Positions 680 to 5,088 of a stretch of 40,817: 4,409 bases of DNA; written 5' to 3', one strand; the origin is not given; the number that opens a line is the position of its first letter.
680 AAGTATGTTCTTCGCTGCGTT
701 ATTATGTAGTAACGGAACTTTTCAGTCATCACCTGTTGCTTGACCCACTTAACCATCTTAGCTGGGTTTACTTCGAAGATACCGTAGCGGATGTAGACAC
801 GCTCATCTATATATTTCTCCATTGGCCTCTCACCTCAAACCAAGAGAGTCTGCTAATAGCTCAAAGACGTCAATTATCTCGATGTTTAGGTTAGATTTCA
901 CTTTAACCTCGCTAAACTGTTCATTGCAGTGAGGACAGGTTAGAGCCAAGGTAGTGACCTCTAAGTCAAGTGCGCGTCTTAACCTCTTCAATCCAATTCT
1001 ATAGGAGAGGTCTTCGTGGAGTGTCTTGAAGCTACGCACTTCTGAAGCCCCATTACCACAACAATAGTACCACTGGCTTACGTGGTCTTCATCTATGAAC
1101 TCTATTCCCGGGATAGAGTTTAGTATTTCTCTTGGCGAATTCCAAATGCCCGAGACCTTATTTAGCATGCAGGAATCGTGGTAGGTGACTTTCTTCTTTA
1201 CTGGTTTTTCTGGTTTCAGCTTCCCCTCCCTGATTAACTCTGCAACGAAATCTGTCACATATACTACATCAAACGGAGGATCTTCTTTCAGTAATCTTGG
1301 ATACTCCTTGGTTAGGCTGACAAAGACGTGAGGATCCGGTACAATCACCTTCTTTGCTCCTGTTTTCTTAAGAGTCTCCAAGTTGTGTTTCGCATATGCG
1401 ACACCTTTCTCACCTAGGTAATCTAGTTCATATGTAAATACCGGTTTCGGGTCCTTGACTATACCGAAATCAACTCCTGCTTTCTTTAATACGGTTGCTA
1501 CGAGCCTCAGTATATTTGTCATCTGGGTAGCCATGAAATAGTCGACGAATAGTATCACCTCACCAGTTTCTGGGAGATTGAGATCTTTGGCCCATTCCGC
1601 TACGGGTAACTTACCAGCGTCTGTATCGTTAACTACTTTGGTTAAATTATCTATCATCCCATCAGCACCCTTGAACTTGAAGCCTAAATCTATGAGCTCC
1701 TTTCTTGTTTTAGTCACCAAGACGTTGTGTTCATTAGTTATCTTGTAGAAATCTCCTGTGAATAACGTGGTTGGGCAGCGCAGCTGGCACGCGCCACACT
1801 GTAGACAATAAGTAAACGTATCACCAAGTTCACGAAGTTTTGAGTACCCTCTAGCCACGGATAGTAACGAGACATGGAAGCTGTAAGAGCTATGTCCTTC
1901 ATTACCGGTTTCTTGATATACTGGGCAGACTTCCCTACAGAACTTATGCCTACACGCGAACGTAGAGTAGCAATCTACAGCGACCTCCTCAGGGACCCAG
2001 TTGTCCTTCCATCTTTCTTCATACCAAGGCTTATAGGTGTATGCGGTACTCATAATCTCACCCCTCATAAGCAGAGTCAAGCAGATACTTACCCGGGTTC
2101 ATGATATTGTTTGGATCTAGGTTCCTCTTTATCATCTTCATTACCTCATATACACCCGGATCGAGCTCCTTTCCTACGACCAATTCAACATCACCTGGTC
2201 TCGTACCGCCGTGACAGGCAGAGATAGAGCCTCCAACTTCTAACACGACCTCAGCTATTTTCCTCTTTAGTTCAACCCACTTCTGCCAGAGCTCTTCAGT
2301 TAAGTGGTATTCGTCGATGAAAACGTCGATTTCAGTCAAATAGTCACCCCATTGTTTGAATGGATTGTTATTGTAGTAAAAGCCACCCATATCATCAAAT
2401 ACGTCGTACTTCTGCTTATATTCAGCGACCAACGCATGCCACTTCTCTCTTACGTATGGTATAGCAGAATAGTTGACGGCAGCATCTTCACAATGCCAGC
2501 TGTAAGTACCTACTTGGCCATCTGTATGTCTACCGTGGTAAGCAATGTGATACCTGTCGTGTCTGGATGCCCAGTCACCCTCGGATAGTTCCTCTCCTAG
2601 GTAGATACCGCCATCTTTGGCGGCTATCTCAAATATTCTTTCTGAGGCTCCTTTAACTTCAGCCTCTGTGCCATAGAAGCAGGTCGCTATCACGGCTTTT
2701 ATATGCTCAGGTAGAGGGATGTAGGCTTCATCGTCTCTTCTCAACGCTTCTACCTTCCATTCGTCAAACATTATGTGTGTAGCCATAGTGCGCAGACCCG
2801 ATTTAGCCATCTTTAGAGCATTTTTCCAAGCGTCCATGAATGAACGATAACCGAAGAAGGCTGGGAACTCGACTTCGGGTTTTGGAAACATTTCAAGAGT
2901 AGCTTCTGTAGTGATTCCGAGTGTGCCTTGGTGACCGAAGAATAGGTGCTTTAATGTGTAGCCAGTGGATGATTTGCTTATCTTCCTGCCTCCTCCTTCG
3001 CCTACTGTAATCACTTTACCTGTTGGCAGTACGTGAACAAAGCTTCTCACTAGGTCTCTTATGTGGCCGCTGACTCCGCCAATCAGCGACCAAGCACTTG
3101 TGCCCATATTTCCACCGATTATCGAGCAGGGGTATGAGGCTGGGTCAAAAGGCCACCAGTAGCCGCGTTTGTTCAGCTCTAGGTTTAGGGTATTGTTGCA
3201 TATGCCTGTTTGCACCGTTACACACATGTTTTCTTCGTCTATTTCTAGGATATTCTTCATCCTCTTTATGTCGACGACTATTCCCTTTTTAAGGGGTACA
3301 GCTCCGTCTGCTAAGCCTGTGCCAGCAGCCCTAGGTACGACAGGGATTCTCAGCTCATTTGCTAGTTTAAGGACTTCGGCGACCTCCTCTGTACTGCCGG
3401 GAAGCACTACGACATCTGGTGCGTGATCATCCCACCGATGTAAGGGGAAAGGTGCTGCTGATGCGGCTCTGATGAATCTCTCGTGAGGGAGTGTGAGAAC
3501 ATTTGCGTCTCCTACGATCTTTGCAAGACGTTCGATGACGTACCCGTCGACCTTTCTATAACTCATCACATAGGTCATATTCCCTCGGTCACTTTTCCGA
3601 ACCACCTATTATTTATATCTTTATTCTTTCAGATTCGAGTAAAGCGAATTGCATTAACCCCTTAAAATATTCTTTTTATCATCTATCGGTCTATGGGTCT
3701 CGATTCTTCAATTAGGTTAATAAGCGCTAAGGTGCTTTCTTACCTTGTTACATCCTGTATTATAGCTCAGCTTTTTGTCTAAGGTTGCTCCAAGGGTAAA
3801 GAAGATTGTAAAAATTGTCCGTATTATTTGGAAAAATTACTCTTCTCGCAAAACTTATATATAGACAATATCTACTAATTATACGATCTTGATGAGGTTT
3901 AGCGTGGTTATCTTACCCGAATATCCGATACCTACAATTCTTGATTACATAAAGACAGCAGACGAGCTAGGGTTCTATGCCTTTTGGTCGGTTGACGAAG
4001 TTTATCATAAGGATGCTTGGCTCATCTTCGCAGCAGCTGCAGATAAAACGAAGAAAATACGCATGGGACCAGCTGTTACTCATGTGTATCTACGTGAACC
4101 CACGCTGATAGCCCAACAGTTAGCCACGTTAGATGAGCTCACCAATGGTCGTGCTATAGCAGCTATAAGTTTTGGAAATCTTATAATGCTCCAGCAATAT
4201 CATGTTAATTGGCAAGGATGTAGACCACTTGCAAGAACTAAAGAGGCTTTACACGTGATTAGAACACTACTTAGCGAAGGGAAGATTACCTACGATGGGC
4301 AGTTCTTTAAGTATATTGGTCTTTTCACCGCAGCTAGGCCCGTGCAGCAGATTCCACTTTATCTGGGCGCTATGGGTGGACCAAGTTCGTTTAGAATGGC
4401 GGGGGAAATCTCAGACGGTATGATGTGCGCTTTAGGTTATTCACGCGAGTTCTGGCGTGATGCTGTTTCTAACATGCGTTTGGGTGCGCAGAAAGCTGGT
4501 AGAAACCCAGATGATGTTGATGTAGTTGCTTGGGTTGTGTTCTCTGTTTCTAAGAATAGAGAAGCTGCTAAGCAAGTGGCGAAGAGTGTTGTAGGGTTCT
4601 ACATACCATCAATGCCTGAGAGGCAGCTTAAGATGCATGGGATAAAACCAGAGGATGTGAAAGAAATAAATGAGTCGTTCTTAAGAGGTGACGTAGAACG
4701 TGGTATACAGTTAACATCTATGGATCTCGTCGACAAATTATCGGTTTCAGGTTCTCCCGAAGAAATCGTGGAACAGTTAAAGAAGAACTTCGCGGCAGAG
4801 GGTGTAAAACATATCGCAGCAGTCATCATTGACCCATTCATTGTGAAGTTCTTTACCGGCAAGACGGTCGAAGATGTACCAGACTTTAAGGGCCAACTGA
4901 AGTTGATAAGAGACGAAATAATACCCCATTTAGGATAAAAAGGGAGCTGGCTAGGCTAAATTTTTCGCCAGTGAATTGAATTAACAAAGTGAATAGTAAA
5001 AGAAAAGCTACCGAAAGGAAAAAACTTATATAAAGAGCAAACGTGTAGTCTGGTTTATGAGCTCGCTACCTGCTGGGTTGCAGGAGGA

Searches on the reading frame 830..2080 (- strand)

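Call 39: search_protein_families(library=pfam, proteins=[window:830-2080:-], max_evalue=0.00001)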
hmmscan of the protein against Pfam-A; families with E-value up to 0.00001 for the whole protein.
window:830-2080:- (416 aa): 3 families
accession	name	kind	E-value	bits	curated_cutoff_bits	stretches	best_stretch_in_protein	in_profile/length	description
PF02754.22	CCG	-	3.2e-11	43.6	20.6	1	298-389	1-84/85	Cysteine-rich domain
PF13183.11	Fer4_8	-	9.5e-08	32.9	27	1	46-104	9-66/68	4Fe-4S dicluster domain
PF13534.11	Fer4_17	-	6e-06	27.2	22.2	1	43-106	5-60/61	4Fe-4S dicluster domain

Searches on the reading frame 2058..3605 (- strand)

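Call 39: search_protein_families(library=pfam, proteins=[window:2058-3605:-], max_evalue=0.00001)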
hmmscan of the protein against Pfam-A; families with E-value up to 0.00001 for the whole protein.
window:2058-3605:- (515 aa): 2 families
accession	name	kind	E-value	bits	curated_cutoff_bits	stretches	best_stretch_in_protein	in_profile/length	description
PF01565.28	FAD_binding_4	-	6.3e-36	123.6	26.4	1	63-201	1-138/139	FAD binding domain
PF02913.24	FAD-oxidase_C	-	8.8e-16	58.8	21.2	1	243-506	2-247/248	FAD linked oxidases, C-terminal domain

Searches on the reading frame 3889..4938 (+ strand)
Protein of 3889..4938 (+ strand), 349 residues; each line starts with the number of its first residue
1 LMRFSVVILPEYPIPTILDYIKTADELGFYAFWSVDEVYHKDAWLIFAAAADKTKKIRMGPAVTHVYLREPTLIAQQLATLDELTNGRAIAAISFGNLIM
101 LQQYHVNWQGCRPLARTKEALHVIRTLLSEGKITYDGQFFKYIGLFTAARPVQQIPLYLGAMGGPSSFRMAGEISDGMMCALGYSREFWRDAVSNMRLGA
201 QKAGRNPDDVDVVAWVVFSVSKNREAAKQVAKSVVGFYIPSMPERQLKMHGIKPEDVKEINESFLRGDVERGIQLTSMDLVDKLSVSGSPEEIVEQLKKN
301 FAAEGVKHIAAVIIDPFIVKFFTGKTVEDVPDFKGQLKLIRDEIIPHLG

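Call 39: search_protein_families(library=pfam, proteins=[window:3889-4938:+], max_evalue=0.00001)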
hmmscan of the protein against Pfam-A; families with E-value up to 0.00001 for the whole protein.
window:3889-4938:+ (349 aa): 1 family
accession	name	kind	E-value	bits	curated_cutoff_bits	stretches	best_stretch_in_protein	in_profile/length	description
PF00296.26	Bac_luciferase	-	2.4e-58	198.4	27.9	1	8-306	7-312/314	Luciferase-like monooxygenase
